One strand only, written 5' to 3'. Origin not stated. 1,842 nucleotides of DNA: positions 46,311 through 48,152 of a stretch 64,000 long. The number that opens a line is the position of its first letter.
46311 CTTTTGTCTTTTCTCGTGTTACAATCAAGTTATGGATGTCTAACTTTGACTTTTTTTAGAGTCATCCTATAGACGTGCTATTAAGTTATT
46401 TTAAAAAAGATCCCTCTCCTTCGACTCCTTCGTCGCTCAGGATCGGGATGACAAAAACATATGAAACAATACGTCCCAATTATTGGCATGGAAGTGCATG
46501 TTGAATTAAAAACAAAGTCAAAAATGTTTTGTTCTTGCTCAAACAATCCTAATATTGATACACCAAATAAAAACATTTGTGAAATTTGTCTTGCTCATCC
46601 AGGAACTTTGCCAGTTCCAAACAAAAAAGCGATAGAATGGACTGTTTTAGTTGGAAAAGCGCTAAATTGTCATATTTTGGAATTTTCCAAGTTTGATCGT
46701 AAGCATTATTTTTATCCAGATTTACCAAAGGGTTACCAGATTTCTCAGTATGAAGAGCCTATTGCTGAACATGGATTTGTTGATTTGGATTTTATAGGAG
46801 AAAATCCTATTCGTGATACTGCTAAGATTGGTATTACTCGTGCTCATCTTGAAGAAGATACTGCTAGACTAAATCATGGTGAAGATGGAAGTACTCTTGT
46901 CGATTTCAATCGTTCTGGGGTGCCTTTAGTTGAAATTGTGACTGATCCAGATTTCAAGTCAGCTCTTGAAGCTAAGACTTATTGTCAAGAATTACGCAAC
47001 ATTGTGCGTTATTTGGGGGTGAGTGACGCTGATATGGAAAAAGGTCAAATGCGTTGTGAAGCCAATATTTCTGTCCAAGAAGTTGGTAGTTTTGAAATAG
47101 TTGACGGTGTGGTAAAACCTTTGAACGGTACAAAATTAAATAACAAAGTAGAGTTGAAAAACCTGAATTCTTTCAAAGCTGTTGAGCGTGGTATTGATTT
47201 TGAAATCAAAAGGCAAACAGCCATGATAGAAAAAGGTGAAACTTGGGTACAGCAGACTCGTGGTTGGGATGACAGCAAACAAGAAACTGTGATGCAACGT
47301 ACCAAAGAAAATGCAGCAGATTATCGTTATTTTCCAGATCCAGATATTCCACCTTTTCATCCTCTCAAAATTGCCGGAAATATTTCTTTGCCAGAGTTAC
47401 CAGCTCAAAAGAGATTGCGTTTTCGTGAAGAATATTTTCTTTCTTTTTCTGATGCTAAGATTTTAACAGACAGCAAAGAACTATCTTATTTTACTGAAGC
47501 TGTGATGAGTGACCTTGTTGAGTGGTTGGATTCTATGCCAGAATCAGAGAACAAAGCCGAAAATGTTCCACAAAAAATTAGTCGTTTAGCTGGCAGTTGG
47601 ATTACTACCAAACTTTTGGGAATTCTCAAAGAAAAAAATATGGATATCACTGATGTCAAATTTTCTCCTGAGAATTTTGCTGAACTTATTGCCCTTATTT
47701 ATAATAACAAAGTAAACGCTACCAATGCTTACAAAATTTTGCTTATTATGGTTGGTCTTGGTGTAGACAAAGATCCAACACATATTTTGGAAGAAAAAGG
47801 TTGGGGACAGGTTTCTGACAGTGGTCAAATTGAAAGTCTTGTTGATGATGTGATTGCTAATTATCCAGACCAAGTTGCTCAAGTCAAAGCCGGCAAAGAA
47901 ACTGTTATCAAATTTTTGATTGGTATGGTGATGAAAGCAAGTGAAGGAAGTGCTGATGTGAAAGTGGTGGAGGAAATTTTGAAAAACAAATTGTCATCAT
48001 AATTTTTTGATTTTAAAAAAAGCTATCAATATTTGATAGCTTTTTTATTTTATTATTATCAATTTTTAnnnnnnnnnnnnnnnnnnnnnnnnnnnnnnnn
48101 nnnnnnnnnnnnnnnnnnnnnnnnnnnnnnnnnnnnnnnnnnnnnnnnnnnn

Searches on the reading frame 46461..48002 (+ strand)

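Call 56: search_protein_families(library=ncbifam, proteins=[window:46461-48002:+], max_evalue=1e-8)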
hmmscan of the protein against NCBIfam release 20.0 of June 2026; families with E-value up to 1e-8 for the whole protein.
window:46461-48002:+ (513 aa): 9 families
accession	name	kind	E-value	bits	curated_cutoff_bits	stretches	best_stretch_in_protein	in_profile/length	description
NF004012.0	PRK05477.1-2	equivalog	8e-174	578.9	338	1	2-512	2-479/481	Asp-tRNA(Asn)/Glu-tRNA(Gln) amidotransferase subunit GatB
TIGR00133.1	gatB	equivalog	5.3e-154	513.3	314.8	1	2-511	2-480/481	Asp-tRNA(Asn)/Glu-tRNA(Gln) amidotransferase subunit GatB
NF004014.0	PRK05477.1-4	equivalog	1.8e-151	505.1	414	1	3-511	2-474/475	Asp-tRNA(Asn)/Glu-tRNA(Gln) amidotransferase subunit GatB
NF004015.0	PRK05477.1-5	equivalog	6.7e-138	460.3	628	1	4-512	15-487/488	Asp-tRNA(Asn)/Glu-tRNA(Gln) amidotransferase subunit GatB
NF004011.1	PRK05477.1-1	equivalog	2.8e-130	435.3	680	1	4-512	3-474/475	Asp-tRNA(Asn)/Glu-tRNA(Gln) amidotransferase subunit GatB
NF004013.0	PRK05477.1-3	equivalog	1.1e-127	426.6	653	1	1-512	14-500/501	Asp-tRNA(Asn)/Glu-tRNA(Gln) amidotransferase subunit GatB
NF003107.0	PRK04028.1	equivalog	8.7e-32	110.3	456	2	286-512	424-625/630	Glu-tRNA(Gln) amidotransferase subunit GatE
TIGR00134.1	gatE_arch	equivalog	4.3e-25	88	319.55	1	53-217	92-241/622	Glu-tRNA(Gln) amidotransferase subunit GatE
NF011291.0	PRK14703.1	equivalog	4.7e-23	81.3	681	1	372-512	634-768/769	glutamine--tRNA ligase/YqeY domain fusion protein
